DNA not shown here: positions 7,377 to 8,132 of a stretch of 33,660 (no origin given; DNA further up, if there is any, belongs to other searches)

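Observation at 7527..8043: AT-rich divergent accessory gene insulated by a bidirectional terminator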

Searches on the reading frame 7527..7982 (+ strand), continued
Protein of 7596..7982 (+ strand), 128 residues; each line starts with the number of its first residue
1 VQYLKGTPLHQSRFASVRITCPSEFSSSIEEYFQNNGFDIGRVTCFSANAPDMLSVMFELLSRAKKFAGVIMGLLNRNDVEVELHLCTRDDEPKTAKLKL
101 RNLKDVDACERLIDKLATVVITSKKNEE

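Call 45: fold_search(model_id=the predicted structure, library=viral)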
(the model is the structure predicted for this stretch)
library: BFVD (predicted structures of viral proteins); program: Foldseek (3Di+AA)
matches with E <= 10: 934; with E <= 0.001: 0
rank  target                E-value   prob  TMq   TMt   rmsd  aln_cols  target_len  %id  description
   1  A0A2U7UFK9            7.3e-03  0.87  0.34  0.17  14.7       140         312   12  BTB incomplete domain containing protein [Pandoravirus macleodensis]
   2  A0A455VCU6            2.2e-02  0.96  0.42  0.50   4.7       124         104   11  Uncharacterized protein [Lactococcus phage phiQ1]
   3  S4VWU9                2.5e-02  0.54  0.32  0.19  11.9       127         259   10  F-box domain containing protein [Pandoravirus salinus]
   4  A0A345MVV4            3.0e-02  0.90  0.46  0.36  11.1       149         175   12  (no name in the UniProt tables at hand)
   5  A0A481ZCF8            5.1e-02  0.69  0.37  0.07   6.5       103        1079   13  DNA mismatch repair ATPase [Pithovirus LCPAC404]
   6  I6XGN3                5.8e-02  0.99  0.32  0.43   2.8        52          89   17  Uncharacterized protein [Aeromonas phage CC2]
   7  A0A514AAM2            6.2e-02  0.35  0.24  0.24  12.5        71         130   20  Uracil DNA glycosylase [Bacillus phage Karezi]
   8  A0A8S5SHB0            7.4e-02  0.57  0.35  0.42   9.5       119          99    9  Uncharacterized protein [Siphoviridae sp. ctBCr48]
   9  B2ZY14                7.4e-02  0.51  0.34  0.31   8.4       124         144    8  Uncharacterized protein [Ralstonia phage phiRSL1]
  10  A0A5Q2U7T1            8.4e-02  0.98  0.30  0.41   2.8        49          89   20  (no name in the UniProt tables at hand)
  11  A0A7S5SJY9            1.6e-01  0.97  0.31  0.45   2.5        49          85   12  (no name in the UniProt tables at hand)
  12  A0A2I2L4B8            1.6e-01  0.15  0.26  0.18  14.3       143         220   11  Uncharacterized protein [Orpheovirus IHUMI-LCC2]
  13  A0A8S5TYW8            1.7e-01  0.57  0.23  0.30   4.3        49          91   14  Uncharacterized protein [Siphoviridae sp. ctnPP24]
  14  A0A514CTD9            2.0e-01  0.41  0.23  0.30   4.3        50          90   14  Uncharacterized protein [Achromobacter phage Motura]
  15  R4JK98                2.2e-01  0.69  0.27  0.26   3.8        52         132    8  Uncharacterized protein [Bacillus phage SIOphi]
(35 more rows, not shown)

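Call 46: search_dna_similar(query=window:7596-7982:+, collection=phages, mode=protein, max_rows=30, max_evalue=0.001)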
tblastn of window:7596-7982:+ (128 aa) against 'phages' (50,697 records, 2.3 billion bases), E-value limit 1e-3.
No match.

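Call 57: search_protein_families(library=pfam, alignment_id=A4, max_evalue=5)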
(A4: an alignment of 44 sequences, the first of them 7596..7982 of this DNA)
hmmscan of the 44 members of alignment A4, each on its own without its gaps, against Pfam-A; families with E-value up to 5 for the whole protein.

A. member 1, window:7596-7982:+ (128 aa): 0 families

B. families by the number of members that match (of 44 scanned): 10 families
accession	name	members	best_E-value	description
PF13399.11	LytR_C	3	0.081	LytR cell envelope-related transcriptional attenuator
PF22468.2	ACT_9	1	0.027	ACT domain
PF04013.17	Methyltrn_RNA_2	1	0.039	Putative SAM-dependent RNA methyltransferase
PF25126.1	DUF7818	1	0.053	Domain of unknown function (DUF7818)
PF12436.14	USP7_ICP0_bdg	1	0.066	ICP0-binding domain of Ubiquitin-specific protease 7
PF09519.16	RE_HindVP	1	0.12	HindVP restriction endonuclease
PF02614.20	UxaC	1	0.12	Glucuronate isomerase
PF10292.15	7TM_GPCR_Srab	1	0.14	Serpentine type 7TM GPCR receptor class ab chemoreceptor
PF19953.4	EACC1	1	0.17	Effector Associated Constant Component 1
PF13406.11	SLT_2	1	0.22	Transglycosylase SLT domain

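Call 58: fold_search(model_id=the predicted structure, library=pdb)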
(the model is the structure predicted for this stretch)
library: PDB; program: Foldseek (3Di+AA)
matches with E <= 10: 626; with E <= 0.001: 0
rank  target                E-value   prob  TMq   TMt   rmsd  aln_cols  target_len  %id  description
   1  2f1f_B                1.2e-01  0.28  0.28  0.25  12.7       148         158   14  Crystal structure of the regulatory subunit of acetohydroxyacid synthase isozyme III from E. coli (released 2006-01-24)
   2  4dxf_A                1.7e-01  0.25  0.31  0.23   7.6       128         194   10  Crystal structure of Staphylococcal Superantigen-Like protein 4 (released 2012-09-19)
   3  2qej_C                2.0e-01  0.28  0.33  0.25   8.2       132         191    9  Crystal structure of a Staphylococcus aureus protein (SSL7) in complex with Fc of human IgA1 (released 2007-09-18)
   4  4rfb_C                2.1e-01  0.18  0.29  0.23   6.8       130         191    9  1.93 Angstrom Crystal Structure of Superantigen-like Protein from Staphylococcus aureus in Complex with Sialyl-Lewis X (released 2014-10-08)
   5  9g6k_Lf               2.1e-01  0.08  0.22  0.15  18.3       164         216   10  LSU structure derived from the LSU sample of the mitoribosome from T. gondii. (released 2024-12-11)
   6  6lwt_B                2.2e-01  0.21  0.28  0.22   7.8       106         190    9  Crystal structure of Staphylococcal Superantigen-Like protein 10 (released 2021-02-10)
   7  4rfb_D                2.2e-01  0.12  0.23  0.18   8.5       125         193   11  1.93 Angstrom Crystal Structure of Superantigen-like Protein from Staphylococcus aureus in Complex with Sialyl-Lewis X (released 2014-10-08)
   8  3pz8_D                2.5e-01  0.18  0.27  0.36   6.9       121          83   12  Crystal structure of Dvl1-DIX(Y17D) mutant (released 2010-12-29)
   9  4rfb_A                2.5e-01  0.16  0.26  0.19   8.2       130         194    9  1.93 Angstrom Crystal Structure of Superantigen-like Protein from Staphylococcus aureus in Complex with Sialyl-Lewis X (released 2014-10-08)
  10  9c65                  2.5e-01  0.12  0.25  0.20   8.0       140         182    6  Crystal structure of Staphylococcal Superantigen-Like protein 11 in complex with SB618 (released 2025-06-18)
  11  4zys_B                2.9e-01  0.20  0.33  0.25   6.4       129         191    8  Crystal structure of an exotoxin 6 (SAV0422) from Staphylococcus aureus subsp. aureus Mu50 at 2.25 A resolution (released 2015-08-05)
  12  7ttz_C                3.0e-01  0.23  0.33  0.25   8.4       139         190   10  Heterodimeric IgA Fc in complex with Staphylococcus aureus protein SSL7 (released 2023-02-01)
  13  1m4v_A                3.0e-01  0.12  0.28  0.21   9.0       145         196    7  Crystal structure of SET3, a superantigen-like protein from Staphylococcus aureus (released 2002-07-17)
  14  2rdg_A                3.0e-01  0.10  0.24  0.19  10.0       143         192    6  Crystal structure of Staphylococcal Superantigen-Like protein 11 in complex with Sialyl Lewis X (released 2007-12-18)
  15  2na1_MODEL_1_A        3.2e-01  0.14  0.27  0.25  12.7       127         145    9  ULD complex (released 2016-11-16)
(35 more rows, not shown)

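Call 61: list_cluster_members(proteins=[P0002, P0053, P0009])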
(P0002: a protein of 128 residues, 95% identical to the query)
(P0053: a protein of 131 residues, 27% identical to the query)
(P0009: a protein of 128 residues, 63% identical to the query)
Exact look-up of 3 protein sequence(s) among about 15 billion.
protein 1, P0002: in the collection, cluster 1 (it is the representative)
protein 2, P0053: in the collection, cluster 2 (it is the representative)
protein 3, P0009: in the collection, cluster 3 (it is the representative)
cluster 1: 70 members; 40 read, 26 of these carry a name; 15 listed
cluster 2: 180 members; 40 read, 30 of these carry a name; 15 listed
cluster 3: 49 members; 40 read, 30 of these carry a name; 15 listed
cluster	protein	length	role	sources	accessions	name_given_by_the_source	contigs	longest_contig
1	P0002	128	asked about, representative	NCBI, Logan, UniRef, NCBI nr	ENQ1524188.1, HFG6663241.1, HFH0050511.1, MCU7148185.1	TPA: hypothetical protein ACGHOO_003844 [Salmonella enterica subsp. enterica serovar ... | hypothetical protein n=2 Tax=Enterobacteriaceae TaxID=543 RepID=UPI0021D502DA | hypothetical protein [Salmonella enterica]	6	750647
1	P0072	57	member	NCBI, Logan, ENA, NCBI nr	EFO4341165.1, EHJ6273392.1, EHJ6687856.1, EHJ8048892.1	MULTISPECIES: hypothetical protein [Escherichia]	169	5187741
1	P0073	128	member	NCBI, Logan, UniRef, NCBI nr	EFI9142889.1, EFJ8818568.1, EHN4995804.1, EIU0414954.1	TPA: hypothetical protein ACF93D_001762 [Escherichia coli] | hypothetical protein n=2 Tax=Escherichia coli TaxID=562 RepID=UPI000A83A062 | hypothetical protein [Escherichia coli]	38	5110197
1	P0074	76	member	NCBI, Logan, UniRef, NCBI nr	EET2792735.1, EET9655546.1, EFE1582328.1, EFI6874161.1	hypothetical protein ABKM92_003866 [Escherichia coli] | hypothetical protein n=1 Tax=Escherichia coli TaxID=562 RepID=UPI00097F84E3 | hypothetical protein [Escherichia coli]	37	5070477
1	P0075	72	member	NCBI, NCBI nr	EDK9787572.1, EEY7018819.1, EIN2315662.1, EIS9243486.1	hypothetical protein O4O19_002979 [Escherichia coli] | hypothetical protein [Escherichia coli]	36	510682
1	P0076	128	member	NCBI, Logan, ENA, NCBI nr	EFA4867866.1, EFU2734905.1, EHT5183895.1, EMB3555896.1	hypothetical protein ACRDM4_001148 [Escherichia coli] | hypothetical protein [Escherichia coli]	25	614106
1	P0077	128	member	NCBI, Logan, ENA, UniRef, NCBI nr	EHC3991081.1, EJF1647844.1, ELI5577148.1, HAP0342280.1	TPA: hypothetical protein J1515_003716 [Escherichia coli] | hypothetical protein n=1 Tax=Escherichia coli TaxID=562 RepID=UPI0015D5DE33 | hypothetical protein [Escherichia coli]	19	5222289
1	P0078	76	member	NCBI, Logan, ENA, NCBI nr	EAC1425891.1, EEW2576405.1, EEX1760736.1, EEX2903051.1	hypothetical protein DAH37_19570 [Escherichia coli] | hypothetical protein [Escherichia coli]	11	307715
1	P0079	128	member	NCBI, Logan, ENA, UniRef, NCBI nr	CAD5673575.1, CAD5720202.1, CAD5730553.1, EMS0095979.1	hypothetical protein [Escherichia coli] | hypothetical protein n=1 Tax=Escherichia coli TaxID=562 RepID=UPI0012FFA644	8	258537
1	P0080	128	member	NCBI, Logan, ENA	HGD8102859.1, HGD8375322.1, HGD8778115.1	TPA: hypothetical protein ACI7GJ_002776 [Escherichia coli]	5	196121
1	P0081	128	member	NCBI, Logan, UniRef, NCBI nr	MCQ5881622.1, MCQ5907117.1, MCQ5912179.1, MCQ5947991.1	hypothetical protein [Escherichia coli] | hypothetical protein n=1 Tax=Escherichia coli TaxID=562 RepID=UPI001F2A4F73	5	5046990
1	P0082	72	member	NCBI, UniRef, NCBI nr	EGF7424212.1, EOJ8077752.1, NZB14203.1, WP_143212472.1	hypothetical protein ACM411_000269 [Escherichia coli] | hypothetical protein n=2 Tax=Enterobacteriaceae TaxID=543 RepID=UPI001161766A | hypothetical protein [Escherichia coli]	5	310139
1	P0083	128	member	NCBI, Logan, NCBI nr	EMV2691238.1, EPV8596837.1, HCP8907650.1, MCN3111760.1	hypothetical protein MLO52_23105 [Escherichia coli] | hypothetical protein [Escherichia coli]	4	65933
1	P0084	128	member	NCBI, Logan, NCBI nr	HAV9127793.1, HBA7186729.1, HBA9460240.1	TPA: hypothetical protein J1383_003487 [Escherichia coli] | hypothetical protein [Escherichia coli]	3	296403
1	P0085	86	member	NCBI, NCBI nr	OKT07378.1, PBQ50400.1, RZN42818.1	hypothetical protein ACN54_03905 [Escherichia coli]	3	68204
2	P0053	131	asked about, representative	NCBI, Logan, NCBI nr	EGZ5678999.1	hypothetical protein BVC99_001819 [Escherichia coli] | hypothetical protein [Escherichia coli]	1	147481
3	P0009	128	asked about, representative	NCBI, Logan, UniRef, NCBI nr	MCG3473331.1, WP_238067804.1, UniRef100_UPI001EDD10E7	hypothetical protein [Salmonella enterica] | hypothetical protein n=1 Tax=Salmonella enterica TaxID=28901 RepID=UPI001EDD10E7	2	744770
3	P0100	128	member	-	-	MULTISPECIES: hypothetical protein [Enterobacteriaceae] | Uncharacterized protein n=1 Tax=Salmonella typhimurium TaxID=90371 RepID=A0A731GDH3_SALTM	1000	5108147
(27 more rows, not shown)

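Call 64: search_protein_families(library=phrogs, alignment_id=A4, max_evalue=1)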
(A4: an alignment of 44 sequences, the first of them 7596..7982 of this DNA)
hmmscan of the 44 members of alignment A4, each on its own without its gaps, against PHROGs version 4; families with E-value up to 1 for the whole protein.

A. member 1, window:7596-7982:+ (128 aa): 1 family
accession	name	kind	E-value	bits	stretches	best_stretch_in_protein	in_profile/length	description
phrog_14142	-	unknown function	7.4e-51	172.4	1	1-128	1-128/128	-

B. families by the number of members that match (of 44 scanned): 17 families
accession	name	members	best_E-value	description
phrog_14142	-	44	3.9e-70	-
phrog_24862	-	8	0.066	-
phrog_22391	-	8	0.082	-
phrog_24228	-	2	0.0028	-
phrog_7677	-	2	0.13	-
phrog_15171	-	2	0.37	-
phrog_33647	-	1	0.043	-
phrog_12453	-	1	0.094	-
phrog_30005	-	1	0.13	-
phrog_36189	-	1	0.18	-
phrog_29462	-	1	0.18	-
phrog_12814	-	1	0.2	-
phrog_19935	-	1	0.21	RNA-binding protein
phrog_23842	-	1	0.22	-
phrog_34008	-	1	0.25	-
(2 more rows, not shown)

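Call 65: search_protein_families(library=padloc, alignment_id=A4, max_evalue=5)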
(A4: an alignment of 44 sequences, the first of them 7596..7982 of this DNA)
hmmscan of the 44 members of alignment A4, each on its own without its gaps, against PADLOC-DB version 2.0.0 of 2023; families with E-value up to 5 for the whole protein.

A. member 1, window:7596-7982:+ (128 aa): 0 families

B. families by the number of members that match (of 44 scanned): 1 family
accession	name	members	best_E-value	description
PDLC00735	Effector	1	0.015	Endonuclease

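Call 70: search_dna_similar(query=window:7596-7982:+, collection=plasmids, mode=protein, max_evalue=0.001, max_rows=10)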
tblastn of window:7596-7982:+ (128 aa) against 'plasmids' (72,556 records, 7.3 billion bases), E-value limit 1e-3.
No match.

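Call 71: find_related_loci(query=A4, collection=viral_contigs, flank=4000)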
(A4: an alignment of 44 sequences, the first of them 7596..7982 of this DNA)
Query A4 (128 aa) in viral_contigs; peptide patterns used: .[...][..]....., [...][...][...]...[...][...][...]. (x = any residue, [..] = any of these).
84 stretches matched a pattern; 34 encode a relative of the query (tblastn E <= 1e-3); 34 distinct loci.
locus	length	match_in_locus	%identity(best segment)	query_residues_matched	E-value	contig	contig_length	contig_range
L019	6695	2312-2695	98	1-128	7e-84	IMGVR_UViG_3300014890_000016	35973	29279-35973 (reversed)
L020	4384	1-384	95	1-128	1e-80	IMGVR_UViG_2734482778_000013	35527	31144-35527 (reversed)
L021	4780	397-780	66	1-128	2e-59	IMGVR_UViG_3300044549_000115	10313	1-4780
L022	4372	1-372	68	1-124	9e-59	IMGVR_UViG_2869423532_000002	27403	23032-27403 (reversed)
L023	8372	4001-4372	67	1-124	9e-58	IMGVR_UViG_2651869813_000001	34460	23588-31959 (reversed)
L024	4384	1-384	64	1-128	3e-57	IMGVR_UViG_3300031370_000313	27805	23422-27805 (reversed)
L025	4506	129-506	63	1-126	4e-56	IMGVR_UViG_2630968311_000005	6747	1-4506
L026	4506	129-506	63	1-126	4e-56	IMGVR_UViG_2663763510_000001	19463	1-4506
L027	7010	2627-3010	36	1-128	9e-28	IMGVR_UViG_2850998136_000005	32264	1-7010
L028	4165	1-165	84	72-126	3e-27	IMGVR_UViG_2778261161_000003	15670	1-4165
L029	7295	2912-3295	35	1-128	6e-27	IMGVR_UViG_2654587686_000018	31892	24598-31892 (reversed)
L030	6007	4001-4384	36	1-128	2e-26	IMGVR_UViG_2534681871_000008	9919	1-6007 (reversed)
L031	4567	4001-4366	30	7-128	9e-19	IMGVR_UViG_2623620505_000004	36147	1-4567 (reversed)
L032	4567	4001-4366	30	7-128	9e-19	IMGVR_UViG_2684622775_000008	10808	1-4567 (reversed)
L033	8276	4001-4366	29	7-128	1e-18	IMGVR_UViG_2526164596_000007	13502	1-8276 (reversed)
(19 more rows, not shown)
